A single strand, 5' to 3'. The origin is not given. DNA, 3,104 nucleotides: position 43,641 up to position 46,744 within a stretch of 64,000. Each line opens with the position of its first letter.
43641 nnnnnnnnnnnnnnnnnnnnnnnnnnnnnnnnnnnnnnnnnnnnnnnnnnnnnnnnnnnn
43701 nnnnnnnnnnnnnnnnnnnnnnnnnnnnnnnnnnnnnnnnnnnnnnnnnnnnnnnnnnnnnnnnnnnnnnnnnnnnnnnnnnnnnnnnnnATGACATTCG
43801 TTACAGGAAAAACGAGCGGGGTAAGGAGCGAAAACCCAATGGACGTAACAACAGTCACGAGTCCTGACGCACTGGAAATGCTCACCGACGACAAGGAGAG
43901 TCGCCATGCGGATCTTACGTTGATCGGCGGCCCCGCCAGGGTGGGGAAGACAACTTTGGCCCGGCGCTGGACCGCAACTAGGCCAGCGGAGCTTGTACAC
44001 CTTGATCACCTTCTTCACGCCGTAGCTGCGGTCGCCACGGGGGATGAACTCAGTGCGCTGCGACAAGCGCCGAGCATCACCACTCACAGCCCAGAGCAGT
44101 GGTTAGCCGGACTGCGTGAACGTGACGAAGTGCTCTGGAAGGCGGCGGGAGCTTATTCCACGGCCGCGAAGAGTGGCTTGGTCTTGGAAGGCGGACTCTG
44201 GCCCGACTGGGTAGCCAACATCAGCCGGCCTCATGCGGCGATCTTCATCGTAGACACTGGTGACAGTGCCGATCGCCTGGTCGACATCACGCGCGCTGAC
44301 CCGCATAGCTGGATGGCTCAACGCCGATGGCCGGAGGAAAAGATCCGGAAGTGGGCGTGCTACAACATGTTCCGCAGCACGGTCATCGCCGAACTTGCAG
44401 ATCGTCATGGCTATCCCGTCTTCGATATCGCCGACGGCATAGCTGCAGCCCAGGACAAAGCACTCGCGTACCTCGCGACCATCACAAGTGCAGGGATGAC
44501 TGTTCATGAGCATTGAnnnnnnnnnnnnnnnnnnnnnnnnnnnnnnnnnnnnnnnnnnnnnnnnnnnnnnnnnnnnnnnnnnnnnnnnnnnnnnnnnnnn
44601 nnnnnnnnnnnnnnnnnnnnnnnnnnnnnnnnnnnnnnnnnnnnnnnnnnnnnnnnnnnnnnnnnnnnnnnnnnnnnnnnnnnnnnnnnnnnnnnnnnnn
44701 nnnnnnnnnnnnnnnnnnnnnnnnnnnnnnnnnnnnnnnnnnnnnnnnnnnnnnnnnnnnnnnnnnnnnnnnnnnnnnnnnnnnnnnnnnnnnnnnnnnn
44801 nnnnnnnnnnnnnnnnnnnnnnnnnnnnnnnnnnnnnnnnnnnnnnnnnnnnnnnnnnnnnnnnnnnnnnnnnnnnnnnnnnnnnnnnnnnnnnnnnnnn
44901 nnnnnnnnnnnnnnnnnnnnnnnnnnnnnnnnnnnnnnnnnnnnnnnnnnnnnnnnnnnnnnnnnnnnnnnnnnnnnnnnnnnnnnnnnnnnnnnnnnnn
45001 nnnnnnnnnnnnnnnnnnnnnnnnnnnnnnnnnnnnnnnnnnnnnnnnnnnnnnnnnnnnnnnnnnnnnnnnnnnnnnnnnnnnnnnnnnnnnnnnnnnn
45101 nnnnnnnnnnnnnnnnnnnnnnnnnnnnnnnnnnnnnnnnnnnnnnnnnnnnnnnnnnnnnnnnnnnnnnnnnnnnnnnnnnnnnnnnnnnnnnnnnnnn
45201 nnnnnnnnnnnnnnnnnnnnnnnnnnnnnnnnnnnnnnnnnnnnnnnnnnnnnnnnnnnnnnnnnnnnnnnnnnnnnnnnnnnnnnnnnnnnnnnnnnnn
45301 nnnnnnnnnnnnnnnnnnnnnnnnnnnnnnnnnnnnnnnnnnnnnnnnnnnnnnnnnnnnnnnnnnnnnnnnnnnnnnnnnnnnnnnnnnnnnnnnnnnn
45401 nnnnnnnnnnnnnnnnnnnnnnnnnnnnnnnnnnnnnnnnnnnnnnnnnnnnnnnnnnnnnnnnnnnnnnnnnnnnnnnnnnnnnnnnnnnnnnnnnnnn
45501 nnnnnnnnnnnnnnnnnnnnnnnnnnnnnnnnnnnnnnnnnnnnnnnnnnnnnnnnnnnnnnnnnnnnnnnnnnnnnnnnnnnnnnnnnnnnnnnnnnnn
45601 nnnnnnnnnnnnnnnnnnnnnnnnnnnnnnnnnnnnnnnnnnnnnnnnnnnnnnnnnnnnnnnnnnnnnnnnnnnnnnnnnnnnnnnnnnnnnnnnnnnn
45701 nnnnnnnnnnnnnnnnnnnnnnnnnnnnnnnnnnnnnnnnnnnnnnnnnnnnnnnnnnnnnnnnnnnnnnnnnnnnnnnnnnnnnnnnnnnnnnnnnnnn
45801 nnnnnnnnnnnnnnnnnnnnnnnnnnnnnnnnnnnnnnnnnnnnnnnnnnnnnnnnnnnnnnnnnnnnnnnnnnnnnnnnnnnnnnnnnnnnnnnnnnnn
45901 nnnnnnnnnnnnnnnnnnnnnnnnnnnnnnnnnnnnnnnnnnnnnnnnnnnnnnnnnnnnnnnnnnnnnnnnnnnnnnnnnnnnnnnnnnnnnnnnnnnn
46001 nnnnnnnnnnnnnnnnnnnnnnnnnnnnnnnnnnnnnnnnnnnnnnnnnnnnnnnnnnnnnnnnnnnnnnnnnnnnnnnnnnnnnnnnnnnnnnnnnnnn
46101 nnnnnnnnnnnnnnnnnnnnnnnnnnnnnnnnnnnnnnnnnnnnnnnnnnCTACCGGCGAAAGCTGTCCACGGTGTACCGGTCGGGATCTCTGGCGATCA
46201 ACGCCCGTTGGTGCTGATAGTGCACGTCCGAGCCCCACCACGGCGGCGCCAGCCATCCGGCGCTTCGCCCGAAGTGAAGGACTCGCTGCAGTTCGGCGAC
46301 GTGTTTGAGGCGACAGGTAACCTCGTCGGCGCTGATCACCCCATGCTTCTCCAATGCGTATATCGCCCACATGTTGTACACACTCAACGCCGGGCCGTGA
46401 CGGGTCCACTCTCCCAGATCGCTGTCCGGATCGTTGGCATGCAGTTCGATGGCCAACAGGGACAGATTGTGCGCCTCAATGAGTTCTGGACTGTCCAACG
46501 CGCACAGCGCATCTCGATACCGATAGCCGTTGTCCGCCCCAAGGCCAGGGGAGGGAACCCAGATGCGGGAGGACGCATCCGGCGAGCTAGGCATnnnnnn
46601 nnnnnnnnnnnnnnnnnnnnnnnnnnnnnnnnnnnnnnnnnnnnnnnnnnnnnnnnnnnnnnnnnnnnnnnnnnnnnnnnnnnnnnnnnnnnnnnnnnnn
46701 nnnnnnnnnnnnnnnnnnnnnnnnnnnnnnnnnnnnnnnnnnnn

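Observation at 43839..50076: Candidate RNA-repair gene set: P-loop kinase + HAD phosphatase + T4 Rnl1-family RNA ligase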

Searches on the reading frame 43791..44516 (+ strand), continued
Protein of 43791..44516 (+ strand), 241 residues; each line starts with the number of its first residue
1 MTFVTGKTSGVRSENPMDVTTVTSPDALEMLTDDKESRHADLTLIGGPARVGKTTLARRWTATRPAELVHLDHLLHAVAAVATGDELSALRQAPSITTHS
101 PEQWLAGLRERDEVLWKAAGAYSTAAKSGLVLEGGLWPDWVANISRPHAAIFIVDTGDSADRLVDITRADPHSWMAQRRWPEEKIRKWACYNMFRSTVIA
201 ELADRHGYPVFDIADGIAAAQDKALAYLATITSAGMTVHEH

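Call 72: find_encoding_contigs(protein=P0002, flank=10000, max_places=1)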
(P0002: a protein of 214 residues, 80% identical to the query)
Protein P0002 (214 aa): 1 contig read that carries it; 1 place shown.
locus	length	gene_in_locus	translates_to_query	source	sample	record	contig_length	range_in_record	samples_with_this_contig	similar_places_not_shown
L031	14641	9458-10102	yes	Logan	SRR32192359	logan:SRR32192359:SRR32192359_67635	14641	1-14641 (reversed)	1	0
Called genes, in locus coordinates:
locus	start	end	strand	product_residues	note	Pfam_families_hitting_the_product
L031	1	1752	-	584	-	?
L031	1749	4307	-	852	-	PF12846:AAA_10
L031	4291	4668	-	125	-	-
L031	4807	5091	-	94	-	-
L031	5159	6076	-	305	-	PF12642:TpcC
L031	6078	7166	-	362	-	-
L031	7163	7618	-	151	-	-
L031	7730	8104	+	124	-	-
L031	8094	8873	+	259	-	-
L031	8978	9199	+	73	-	-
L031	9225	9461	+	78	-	-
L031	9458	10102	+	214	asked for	-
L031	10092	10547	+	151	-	-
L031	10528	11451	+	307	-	-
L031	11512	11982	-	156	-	-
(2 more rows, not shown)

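Call 99: fold_search(model_id=the predicted structure, library=viral)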
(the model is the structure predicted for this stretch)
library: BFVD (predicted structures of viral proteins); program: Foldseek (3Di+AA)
matches with E <= 10: 748; with E <= 0.001: 18
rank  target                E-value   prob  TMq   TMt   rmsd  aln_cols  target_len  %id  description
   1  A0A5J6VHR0            4.6e-05  1.00  0.41  0.40   7.8       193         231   16  AAA domain protein [Megaviridae environmental sample]
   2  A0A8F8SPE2            9.1e-05  1.00  0.44  0.47   7.5       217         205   11  (no name in the UniProt tables at hand)
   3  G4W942                1.4e-04  1.00  0.41  0.46   6.5       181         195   18  Nucleotide kinase [Tetrasphaera phage TJE1]
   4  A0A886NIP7            1.5e-04  1.00  0.44  0.47  11.7       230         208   14  (no name in the UniProt tables at hand)
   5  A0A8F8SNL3            1.8e-04  1.00  0.47  0.59   6.2       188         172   11  (no name in the UniProt tables at hand)
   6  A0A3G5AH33            2.0e-04  1.00  0.47  0.38  11.2       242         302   14  Uncharacterized protein [Sylvanvirus sp.]
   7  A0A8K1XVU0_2          2.7e-04  1.00  0.41  0.14   9.1       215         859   18  (no name in the UniProt tables at hand)
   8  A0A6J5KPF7            2.8e-04  1.00  0.42  0.44  17.1       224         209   18  AAA domain containing protein [uncultured Caudovirales phage]
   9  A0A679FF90            3.6e-04  1.00  0.41  0.52   6.1       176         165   16  Polynucleotide 5'-kinase and 3'-phosphatase [Cronobacter phage vB_CsaP_009]
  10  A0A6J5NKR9            3.8e-04  1.00  0.44  0.60   5.8       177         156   14  AAA domain containing protein [uncultured Caudovirales phage]
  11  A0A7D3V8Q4            4.0e-04  1.00  0.46  0.51   6.3       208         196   14  Adenylate kinase/UMP-CMP kinase [Fadolivirus FV1/VV64]
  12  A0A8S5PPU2            4.2e-04  1.00  0.39  0.36   7.9       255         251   14  Thymidylate kinase [Myoviridae sp. ctwwN25]
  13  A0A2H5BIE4            4.5e-04  1.00  0.43  0.39   7.8       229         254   14  dTMP kinase [Erwinia phage vB_EamM_Bosolaphorus]
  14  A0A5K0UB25            5.0e-04  1.00  0.43  0.43   8.4       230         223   15  Zeta toxin domain-containing protein [Yasminevirus sp. GU-2018]
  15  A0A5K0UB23            5.3e-04  1.00  0.47  0.29   7.0       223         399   13  AAA domain protein [Yasminevirus sp. GU-2018]
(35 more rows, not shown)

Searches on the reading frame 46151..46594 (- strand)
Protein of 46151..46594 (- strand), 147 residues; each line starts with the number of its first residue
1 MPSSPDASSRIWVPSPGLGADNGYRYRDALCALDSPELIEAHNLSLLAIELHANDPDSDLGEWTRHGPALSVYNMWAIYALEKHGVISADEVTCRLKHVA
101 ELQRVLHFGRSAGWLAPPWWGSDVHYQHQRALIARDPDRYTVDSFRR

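Call 3: search_protein_families(library=pfam, proteins=[window:46151-46594:-], max_evalue=0.01)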
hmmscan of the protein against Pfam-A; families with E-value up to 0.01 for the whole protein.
window:46151-46594:- (147 aa): 0 families

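Call 4: search_protein_families(library=phrogs, proteins=[window:46151-46594:-], max_evalue=0.01)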
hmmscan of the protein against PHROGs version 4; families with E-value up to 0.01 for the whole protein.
window:46151-46594:- (147 aa): 0 families

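Call 5: search_protein_families(library=ncbifam, proteins=[window:46151-46594:-], max_evalue=0.01)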
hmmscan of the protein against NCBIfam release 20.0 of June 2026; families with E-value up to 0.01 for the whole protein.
window:46151-46594:- (147 aa): 1 family
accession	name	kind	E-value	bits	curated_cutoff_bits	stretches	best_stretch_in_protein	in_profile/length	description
NF038085.1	MSMEG_6728_fam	subfamily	0.00013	22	100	1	63-141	52-133/149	MSMEG_6728 family protein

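Call 31: search_protein_families(library=padloc, proteins=[window:46151-46594:-], max_evalue=0.01)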
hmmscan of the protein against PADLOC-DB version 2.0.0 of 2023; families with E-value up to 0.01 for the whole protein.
window:46151-46594:- (147 aa): 0 families
